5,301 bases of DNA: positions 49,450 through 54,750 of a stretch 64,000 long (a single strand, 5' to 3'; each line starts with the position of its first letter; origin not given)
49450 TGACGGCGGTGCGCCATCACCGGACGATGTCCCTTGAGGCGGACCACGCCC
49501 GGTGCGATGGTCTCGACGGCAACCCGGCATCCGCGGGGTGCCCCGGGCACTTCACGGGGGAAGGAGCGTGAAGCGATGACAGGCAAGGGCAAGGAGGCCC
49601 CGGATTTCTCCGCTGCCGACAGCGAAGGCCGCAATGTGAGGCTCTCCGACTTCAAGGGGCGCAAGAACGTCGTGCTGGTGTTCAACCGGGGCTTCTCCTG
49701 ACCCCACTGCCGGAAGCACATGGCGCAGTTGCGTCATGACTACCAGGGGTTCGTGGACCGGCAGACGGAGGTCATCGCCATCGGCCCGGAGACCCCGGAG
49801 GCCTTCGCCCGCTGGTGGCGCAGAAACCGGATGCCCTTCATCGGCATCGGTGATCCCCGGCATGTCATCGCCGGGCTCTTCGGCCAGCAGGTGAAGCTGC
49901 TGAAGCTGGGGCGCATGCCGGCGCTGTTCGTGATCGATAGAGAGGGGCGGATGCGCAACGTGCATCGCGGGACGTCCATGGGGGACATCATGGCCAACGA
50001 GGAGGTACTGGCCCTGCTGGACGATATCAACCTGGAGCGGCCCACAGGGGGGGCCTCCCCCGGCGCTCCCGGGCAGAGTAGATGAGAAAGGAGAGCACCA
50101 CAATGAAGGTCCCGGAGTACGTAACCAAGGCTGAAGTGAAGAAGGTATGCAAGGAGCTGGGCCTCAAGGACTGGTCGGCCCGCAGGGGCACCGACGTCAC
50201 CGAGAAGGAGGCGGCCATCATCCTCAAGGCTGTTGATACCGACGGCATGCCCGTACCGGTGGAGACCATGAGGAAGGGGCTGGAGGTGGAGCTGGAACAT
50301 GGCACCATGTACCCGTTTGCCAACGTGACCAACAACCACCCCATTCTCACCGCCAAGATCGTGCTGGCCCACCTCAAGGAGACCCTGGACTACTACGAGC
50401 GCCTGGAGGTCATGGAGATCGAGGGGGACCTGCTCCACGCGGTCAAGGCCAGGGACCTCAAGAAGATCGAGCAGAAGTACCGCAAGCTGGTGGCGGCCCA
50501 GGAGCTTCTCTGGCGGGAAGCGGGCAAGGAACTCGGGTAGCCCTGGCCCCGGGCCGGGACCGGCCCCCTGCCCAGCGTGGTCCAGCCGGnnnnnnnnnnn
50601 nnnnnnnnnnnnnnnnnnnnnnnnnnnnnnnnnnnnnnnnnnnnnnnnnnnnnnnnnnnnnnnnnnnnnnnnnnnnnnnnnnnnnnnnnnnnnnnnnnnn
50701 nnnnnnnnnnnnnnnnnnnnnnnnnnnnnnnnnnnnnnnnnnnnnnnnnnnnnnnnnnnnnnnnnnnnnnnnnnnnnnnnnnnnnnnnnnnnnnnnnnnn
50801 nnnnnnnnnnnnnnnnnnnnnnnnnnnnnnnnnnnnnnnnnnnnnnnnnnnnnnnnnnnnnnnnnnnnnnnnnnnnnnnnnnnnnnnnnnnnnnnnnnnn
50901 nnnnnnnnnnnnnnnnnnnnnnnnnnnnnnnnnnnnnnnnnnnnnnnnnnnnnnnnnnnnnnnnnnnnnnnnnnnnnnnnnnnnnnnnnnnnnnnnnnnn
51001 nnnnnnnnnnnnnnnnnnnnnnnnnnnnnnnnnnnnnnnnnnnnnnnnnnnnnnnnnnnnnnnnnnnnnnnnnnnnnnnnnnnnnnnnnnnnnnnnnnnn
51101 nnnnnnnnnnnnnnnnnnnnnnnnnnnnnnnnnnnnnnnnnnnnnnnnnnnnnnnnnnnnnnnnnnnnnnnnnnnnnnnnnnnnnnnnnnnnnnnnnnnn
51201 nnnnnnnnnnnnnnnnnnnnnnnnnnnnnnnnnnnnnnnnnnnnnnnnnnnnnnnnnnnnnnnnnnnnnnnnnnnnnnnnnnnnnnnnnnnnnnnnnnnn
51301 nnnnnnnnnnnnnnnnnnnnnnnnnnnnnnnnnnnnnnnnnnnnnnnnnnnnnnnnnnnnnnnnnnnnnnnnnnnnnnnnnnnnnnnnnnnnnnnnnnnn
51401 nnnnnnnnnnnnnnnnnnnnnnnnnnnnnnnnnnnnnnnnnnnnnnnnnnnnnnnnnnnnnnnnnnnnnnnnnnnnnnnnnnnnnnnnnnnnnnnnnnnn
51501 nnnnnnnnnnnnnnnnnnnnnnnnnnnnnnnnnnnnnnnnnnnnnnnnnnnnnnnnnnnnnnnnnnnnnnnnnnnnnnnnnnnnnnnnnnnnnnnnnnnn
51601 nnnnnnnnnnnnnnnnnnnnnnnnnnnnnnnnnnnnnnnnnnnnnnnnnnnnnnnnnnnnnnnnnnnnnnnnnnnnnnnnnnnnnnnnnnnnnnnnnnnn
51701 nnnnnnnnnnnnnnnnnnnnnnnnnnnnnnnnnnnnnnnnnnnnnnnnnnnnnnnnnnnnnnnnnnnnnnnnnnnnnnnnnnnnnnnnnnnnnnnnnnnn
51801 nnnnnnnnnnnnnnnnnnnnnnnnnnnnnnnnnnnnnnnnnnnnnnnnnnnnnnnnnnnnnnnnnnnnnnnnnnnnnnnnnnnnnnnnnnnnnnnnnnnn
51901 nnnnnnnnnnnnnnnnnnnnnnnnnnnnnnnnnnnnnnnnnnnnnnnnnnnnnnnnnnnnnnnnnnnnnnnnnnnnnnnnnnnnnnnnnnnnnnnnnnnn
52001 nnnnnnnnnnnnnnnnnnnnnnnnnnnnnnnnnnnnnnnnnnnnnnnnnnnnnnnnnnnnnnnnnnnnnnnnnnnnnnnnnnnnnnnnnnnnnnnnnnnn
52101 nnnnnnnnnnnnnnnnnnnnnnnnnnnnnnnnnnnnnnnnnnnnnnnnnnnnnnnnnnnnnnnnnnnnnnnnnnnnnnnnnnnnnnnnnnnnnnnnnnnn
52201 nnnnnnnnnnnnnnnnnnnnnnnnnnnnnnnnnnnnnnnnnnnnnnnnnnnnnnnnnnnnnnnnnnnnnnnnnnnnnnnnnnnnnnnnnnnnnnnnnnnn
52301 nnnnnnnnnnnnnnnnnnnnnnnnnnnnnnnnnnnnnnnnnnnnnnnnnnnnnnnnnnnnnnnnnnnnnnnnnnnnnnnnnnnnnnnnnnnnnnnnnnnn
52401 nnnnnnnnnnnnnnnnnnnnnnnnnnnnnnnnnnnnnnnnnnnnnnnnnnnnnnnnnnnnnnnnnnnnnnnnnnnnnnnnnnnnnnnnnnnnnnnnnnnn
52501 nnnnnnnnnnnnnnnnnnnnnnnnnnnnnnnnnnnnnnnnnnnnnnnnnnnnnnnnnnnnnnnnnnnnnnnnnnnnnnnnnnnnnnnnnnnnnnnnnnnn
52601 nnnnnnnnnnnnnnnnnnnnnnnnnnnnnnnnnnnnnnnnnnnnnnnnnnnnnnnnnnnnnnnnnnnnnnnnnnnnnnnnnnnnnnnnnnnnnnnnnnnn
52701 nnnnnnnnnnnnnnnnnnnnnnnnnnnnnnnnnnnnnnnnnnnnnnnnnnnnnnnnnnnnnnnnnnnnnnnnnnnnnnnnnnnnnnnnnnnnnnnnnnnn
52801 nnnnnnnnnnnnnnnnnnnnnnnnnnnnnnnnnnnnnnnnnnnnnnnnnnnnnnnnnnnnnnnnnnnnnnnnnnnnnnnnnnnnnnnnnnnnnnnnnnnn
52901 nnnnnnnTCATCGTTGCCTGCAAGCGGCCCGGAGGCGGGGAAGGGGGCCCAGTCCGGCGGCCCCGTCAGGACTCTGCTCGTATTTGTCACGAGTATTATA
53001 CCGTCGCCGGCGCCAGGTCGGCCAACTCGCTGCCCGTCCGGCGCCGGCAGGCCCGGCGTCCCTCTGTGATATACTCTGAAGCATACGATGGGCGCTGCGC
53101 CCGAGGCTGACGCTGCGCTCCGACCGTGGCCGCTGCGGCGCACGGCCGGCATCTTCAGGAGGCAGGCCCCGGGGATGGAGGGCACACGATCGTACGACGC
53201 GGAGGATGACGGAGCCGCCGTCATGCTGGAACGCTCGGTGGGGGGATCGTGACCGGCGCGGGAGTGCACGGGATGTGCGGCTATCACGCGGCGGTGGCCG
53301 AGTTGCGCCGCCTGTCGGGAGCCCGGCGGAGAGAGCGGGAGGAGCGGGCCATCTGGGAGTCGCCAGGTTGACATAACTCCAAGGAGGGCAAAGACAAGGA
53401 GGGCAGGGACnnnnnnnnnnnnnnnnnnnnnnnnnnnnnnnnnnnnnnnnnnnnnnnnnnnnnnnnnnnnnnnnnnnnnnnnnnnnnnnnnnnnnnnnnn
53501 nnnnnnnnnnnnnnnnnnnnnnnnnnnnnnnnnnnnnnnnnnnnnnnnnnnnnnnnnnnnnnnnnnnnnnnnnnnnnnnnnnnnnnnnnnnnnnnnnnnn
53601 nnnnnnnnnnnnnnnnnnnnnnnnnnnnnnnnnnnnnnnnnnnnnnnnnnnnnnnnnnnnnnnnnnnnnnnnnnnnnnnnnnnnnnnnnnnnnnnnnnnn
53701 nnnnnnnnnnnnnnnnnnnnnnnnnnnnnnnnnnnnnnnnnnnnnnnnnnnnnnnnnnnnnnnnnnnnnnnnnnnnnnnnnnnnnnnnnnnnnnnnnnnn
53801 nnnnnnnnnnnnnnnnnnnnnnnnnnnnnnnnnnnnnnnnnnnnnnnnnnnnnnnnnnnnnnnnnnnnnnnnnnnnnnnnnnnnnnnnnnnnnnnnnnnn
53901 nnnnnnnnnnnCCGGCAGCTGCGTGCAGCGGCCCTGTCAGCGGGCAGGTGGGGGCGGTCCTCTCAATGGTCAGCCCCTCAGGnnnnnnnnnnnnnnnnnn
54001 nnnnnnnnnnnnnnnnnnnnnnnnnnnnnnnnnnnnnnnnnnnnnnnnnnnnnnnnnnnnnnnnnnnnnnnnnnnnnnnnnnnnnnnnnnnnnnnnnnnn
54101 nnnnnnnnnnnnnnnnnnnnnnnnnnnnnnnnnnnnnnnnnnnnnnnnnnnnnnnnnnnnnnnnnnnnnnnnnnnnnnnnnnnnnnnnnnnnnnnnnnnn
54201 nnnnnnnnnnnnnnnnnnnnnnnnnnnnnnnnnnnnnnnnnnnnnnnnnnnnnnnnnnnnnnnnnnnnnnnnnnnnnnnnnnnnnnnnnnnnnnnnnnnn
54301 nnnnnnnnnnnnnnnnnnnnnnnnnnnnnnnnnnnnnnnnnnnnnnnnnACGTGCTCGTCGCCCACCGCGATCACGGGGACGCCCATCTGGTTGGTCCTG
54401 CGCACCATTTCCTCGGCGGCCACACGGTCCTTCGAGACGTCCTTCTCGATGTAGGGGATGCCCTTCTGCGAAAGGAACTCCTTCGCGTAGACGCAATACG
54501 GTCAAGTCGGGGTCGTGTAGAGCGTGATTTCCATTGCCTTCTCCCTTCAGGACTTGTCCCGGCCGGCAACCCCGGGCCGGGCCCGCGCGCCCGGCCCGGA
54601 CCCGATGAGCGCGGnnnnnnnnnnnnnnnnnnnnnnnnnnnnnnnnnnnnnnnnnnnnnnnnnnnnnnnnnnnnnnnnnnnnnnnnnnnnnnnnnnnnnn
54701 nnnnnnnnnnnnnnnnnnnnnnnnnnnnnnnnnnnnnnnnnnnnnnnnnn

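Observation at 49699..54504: Two UxxC thioredoxin-fold selenoprotein candidates within 5 kb share the codon context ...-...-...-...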

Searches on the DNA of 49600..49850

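Call 59: search_rna_families(source=window, start=49600, end=49850, threshold=evalue, max_evalue=10)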
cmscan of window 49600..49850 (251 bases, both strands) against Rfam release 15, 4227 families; matches with E-value up to 10: 2.
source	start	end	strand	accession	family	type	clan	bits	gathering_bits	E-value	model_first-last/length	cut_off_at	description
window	49631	49710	-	RF01689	AdoCbl-II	Cis-reg; riboswitch;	CL00101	13.1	36.5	3.8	1-81/81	no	AdoCbl-II (Cobalamin/B12) riboswitch aptamer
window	49737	49804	-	RF03256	mir-1286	Gene; miRNA;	-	12.4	70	9.6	1-76/76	no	mir-1286 microRNA precursor family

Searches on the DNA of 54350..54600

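Call 60: search_rna_families(source=window, start=54350, end=54600, threshold=evalue, max_evalue=10)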
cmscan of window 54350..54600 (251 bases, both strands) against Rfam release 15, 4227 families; matches with E-value up to 10: 2.
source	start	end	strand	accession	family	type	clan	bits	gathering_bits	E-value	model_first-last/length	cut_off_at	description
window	54463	54593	-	RF02531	NRF2_IRES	Cis-reg; IRES;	-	13.3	50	8.5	1-128/128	no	Nrf2 internal ribosome entry site (IRES)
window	54527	54600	-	RF04316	mgtE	Cis-reg;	-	11.2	200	0.69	237-306/306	5'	mgtE ncRNA motif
